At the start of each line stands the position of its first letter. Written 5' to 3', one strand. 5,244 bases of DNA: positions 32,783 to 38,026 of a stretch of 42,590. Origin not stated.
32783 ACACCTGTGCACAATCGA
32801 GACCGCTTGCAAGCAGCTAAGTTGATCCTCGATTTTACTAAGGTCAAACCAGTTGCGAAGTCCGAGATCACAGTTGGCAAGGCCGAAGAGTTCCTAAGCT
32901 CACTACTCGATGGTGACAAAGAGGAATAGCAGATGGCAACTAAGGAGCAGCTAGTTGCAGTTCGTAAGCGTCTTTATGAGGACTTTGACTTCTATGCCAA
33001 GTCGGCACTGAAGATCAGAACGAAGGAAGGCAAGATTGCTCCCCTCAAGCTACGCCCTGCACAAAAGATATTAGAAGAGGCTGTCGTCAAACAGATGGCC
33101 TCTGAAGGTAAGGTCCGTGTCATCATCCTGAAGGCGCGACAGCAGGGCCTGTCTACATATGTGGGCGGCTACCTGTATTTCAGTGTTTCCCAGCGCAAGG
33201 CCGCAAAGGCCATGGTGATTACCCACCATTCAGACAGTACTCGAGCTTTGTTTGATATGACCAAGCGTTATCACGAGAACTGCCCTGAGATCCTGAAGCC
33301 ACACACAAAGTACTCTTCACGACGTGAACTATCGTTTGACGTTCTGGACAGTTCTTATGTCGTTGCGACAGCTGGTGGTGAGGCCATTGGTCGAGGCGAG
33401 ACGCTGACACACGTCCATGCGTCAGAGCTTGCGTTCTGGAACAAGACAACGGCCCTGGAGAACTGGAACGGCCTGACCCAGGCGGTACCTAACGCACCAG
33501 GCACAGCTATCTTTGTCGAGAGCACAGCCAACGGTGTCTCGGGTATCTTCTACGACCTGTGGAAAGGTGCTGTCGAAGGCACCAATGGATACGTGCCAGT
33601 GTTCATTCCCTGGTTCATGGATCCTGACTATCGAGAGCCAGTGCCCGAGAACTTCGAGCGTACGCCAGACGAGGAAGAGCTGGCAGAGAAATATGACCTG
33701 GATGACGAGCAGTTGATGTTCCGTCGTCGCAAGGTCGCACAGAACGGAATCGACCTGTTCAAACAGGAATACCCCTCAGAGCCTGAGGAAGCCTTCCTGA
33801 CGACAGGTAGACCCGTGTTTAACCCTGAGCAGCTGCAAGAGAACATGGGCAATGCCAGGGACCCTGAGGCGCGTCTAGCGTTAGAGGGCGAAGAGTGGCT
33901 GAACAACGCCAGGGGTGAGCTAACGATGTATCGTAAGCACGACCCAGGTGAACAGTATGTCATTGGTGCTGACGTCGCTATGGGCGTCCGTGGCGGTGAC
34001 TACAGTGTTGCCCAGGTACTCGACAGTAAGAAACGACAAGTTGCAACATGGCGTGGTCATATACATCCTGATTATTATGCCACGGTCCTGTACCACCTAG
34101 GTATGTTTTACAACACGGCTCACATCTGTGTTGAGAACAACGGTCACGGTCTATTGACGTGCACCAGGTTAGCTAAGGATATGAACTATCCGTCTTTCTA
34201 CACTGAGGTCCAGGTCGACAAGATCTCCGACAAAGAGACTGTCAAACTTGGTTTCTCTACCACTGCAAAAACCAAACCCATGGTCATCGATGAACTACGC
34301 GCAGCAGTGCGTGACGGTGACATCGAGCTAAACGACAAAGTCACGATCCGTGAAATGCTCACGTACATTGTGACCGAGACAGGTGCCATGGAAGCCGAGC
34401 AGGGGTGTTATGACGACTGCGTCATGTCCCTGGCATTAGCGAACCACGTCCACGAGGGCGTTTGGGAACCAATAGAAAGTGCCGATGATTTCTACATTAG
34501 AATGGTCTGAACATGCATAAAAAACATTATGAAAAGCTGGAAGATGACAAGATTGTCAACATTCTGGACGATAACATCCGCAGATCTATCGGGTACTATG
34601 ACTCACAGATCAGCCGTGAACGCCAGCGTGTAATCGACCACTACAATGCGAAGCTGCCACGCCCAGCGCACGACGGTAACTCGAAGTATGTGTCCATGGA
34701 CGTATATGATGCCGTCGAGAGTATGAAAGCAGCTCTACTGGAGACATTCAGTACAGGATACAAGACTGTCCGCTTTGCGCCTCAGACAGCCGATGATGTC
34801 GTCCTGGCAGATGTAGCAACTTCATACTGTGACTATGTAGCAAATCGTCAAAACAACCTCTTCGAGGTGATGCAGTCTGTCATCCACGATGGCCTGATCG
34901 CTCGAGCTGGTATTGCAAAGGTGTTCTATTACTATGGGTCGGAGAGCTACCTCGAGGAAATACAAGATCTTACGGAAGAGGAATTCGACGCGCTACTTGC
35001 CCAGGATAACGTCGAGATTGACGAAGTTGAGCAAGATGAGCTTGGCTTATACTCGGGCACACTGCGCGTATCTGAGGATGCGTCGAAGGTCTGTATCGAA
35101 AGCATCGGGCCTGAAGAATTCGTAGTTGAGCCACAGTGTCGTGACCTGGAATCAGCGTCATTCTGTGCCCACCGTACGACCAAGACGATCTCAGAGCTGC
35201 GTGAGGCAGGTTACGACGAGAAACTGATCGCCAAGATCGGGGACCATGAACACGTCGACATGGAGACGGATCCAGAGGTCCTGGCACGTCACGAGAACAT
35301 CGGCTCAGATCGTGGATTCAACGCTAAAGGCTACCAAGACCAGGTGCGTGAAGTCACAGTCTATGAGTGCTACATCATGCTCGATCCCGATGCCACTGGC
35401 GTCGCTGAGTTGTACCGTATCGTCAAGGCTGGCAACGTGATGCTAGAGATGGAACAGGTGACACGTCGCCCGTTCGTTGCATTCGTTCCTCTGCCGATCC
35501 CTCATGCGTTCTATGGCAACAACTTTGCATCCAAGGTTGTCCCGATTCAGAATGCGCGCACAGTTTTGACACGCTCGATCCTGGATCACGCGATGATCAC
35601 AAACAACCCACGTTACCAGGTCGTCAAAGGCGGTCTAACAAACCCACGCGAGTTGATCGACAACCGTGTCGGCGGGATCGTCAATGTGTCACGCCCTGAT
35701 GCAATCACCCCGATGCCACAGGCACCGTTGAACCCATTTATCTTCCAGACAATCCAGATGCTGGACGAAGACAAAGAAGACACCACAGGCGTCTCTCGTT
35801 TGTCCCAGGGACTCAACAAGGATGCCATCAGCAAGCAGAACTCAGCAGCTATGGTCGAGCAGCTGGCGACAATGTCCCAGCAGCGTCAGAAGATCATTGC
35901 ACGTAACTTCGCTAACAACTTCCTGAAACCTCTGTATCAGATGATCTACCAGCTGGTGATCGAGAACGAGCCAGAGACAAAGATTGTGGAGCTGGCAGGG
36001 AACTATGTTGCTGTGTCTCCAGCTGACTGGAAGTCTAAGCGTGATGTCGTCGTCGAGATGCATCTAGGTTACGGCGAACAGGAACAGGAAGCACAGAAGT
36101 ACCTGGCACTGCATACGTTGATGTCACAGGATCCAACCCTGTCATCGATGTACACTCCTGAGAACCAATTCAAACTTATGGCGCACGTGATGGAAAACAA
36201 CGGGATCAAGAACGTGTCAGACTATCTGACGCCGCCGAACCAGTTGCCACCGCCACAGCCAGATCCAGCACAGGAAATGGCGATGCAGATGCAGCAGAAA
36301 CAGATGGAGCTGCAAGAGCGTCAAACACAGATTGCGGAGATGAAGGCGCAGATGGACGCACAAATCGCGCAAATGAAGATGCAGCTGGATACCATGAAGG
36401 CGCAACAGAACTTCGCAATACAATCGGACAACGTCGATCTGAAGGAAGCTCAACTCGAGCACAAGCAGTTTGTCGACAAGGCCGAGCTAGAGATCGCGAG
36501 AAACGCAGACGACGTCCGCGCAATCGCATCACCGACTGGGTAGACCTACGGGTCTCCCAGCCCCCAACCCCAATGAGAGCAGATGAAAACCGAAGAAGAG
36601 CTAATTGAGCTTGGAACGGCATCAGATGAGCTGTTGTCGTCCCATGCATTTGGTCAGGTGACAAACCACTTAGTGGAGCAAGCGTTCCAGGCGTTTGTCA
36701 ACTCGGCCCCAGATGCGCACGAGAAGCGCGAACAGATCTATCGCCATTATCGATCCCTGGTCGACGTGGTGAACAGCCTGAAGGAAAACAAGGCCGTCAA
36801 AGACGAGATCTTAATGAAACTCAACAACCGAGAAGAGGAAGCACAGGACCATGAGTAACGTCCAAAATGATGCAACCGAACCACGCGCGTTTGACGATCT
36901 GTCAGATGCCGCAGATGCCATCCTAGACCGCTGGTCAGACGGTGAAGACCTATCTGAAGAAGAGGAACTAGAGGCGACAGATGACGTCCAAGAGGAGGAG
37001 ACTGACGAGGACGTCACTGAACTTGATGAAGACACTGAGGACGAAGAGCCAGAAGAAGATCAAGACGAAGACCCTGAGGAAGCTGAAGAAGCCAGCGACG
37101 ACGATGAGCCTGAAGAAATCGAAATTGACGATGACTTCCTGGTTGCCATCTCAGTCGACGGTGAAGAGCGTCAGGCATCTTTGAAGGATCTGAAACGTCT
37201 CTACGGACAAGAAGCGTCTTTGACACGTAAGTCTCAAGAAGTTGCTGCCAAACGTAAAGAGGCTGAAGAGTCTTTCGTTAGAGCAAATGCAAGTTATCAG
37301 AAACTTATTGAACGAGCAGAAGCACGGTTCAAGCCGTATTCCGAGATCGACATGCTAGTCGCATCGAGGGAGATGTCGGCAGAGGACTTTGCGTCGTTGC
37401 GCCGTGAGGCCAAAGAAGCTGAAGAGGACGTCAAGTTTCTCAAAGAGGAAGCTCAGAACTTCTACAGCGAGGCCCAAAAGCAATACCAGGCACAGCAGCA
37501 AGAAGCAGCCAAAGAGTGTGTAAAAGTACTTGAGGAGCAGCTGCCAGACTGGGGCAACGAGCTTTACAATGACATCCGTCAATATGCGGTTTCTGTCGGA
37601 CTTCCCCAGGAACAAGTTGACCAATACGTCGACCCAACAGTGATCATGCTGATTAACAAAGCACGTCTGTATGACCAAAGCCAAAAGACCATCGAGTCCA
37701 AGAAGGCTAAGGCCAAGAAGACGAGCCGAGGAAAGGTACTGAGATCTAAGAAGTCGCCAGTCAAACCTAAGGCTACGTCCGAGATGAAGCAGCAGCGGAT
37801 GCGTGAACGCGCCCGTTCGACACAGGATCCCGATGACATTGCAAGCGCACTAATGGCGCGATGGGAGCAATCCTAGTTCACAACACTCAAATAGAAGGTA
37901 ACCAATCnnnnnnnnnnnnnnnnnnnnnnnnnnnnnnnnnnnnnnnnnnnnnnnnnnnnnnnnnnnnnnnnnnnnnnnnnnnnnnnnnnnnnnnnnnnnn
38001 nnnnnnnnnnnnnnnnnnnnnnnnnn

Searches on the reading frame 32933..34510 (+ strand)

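Call 10: search_protein_families(library=phrogs, max_evalue=0.001, proteins=[window:32933-34510:+])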
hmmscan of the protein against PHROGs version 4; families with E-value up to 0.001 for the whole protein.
window:32933-34510:+ (525 aa): 6 families
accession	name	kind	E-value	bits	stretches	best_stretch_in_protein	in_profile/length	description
phrog_38407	-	unknown function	5.8e-37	128.5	2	330-506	170-347/370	-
phrog_2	-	head and packaging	1.1e-29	104.7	1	30-507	257-592/807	terminase large subunit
phrog_24361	-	head and packaging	6.4e-28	98.6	1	370-507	1-138/162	terminase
phrog_5989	-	head and packaging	1.4e-10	41.8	1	21-167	124-261/347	terminase large subunit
phrog_26724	-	unknown function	1.9e-07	31.8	1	25-207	20-191/192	-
phrog_38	-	head and packaging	0.0003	20.6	0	253-419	491-632/760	terminase large subunit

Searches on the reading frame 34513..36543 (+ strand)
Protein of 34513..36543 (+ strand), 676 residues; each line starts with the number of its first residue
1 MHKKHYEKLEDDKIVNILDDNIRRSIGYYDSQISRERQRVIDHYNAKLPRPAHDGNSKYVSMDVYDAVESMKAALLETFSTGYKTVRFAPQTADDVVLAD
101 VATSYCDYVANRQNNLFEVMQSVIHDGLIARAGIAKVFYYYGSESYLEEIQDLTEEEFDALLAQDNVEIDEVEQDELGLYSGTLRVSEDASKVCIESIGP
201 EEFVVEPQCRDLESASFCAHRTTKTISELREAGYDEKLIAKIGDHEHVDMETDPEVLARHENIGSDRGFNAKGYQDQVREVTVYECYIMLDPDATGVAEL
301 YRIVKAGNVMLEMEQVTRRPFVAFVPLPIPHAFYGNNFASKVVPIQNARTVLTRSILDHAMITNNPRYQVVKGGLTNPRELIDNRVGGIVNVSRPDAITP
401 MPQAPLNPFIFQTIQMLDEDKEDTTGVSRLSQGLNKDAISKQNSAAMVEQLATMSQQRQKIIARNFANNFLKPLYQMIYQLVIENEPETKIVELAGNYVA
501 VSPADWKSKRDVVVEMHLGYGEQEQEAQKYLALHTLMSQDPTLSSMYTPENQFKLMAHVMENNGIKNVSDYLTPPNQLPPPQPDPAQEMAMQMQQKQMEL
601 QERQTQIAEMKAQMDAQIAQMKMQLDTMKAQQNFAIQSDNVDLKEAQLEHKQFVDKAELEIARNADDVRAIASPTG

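Call 10: search_protein_families(library=phrogs, max_evalue=0.001, proteins=[window:34513-36543:+])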
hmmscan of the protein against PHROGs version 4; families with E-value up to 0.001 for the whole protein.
window:34513-36543:+ (676 aa): 3 families
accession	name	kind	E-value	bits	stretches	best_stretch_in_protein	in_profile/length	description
phrog_1216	-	head and packaging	2.5e-134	450.4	1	3-660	5-671/714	portal protein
phrog_332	-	connector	4.4e-19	69.2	1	167-619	150-547/560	head-tail adaptor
phrog_156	-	head and packaging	3.9e-07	29.9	1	191-662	145-649/681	portal protein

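Call 11: search_dna_similar(query=window:34513-36543:+, collection=phages, mode=protein, max_rows=25)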
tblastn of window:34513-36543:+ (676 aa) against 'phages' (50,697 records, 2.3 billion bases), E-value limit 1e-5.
Records with a match: 334; places in all: 336; records where one place covers at least 80% of the query: 279.
Best place of each record, by identity: <60% 334.
By first word of the organism name: Pseudomonas 110; Escherichia 94; Vibrio 30; Aeromonas 11; Salmonella 9; Rhizobium 9; Proteus 8; Caudoviricetes 7; Cronobacter 7; Sulfitobacter 7; and 23 more.
By host as written in the record: Escherichia coli 52; Pseudomonas aeruginosa 39; - 30; Pseudomonas aeruginosa PAO1 16; Aeromonas hydrophila 9; Pseudomonas sp. 7; Vibrio parahaemolyticus 7; Sulfitobacter sp. CB2047 6; and 108 more.
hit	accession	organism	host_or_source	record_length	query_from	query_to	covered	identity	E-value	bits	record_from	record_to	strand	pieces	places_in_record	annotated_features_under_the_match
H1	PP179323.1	Pseudomonas phage Lyrsu01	Pseudomonas syringae USA0011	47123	4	676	100%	30.3%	2e-85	300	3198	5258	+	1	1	putative portal protein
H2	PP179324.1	Pseudomonas phage Lyrsu02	Pseudomonas syringae USA0011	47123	4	676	100%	30.3%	2e-85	300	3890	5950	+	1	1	putative portal protein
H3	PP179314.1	Pseudomonas phage Lyrsu03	Pseudomonas syringae P3.01.09C09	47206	4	676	100%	30.3%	2e-85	300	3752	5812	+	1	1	putative portal protein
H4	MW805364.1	Octadecabacter Antarctic DB virus 2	Octadecabacter sp. strain IceBac 430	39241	7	659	97%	28.1%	7e-59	221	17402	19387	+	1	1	portal protein | hypothetical protein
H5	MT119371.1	Pseudomonas phage oldone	Pseudomonas aeruginosa PAO1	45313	2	664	98%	27.3%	4e-73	263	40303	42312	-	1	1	portal protein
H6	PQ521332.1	Pseudomonas phage vB_PaeP_1647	Pseudomonas aeruginosa PAO1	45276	2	664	98%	27.3%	6e-73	263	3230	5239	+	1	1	record has no annotation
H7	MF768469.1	Pseudomonas phage SL4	Pseudomonas aeruginosa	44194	2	664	98%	27.3%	1e-72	261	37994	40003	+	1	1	putative portal protein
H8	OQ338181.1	Pseudomonas phage HMGUpa2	Pseudomonas aeruginosa DSM 50071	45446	2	664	98%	27.3%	3e-72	260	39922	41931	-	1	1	portal (connector) protein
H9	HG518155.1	Pseudomonas phage TL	Pseudomonas aeruginosa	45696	2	664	98%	27.3%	3e-72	260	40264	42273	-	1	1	gp63: portal protein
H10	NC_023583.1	Pseudomonas phage TL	Pseudomonas aeruginosa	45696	2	664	98%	27.3%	3e-72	260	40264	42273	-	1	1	gp63: portal protein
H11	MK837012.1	Pseudomonas virus Pa223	Pseudomonas aeruginosa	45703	2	664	98%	27.3%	3e-72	260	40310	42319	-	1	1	portal (connector) protein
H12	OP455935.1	Pseudomonas phage Ka1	Baikal Lake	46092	2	664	98%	27.3%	3e-72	260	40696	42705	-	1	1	portal protein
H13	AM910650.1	Bruynoghevirus LUZ24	Pseudomonas aeruginosa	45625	2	664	98%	27.2%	8e-73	262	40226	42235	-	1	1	gp65: portal protein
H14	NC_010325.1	Bruynoghevirus LUZ24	Pseudomonas aeruginosa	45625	2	664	98%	27.2%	8e-73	262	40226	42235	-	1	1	gp65: portal protein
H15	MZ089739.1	Pseudomonas phage PSA34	wastewater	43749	2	664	98%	27.2%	1e-72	261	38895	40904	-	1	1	portal (connector) protein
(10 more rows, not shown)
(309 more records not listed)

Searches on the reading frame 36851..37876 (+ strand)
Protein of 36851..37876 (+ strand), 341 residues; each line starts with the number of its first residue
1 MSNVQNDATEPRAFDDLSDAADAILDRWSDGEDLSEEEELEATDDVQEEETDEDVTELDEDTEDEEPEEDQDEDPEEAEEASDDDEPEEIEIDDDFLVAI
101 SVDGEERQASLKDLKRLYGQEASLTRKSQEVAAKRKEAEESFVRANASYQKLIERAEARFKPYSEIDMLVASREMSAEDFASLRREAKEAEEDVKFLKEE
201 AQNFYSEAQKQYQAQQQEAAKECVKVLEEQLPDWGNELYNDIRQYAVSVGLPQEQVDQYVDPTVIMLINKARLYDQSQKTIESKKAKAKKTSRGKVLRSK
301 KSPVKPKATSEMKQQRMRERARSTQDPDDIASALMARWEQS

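Call 10: search_protein_families(library=phrogs, max_evalue=0.001, proteins=[window:36851-37876:+])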
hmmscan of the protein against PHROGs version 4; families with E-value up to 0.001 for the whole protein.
window:36851-37876:+ (341 aa): 2 families
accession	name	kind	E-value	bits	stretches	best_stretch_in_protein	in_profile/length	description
phrog_3927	-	head and packaging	2.1e-29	104.1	1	20-325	29-329/342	head scaffolding protein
phrog_9013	-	head and packaging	7.3e-17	62.7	1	15-310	51-339/365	head scaffolding protein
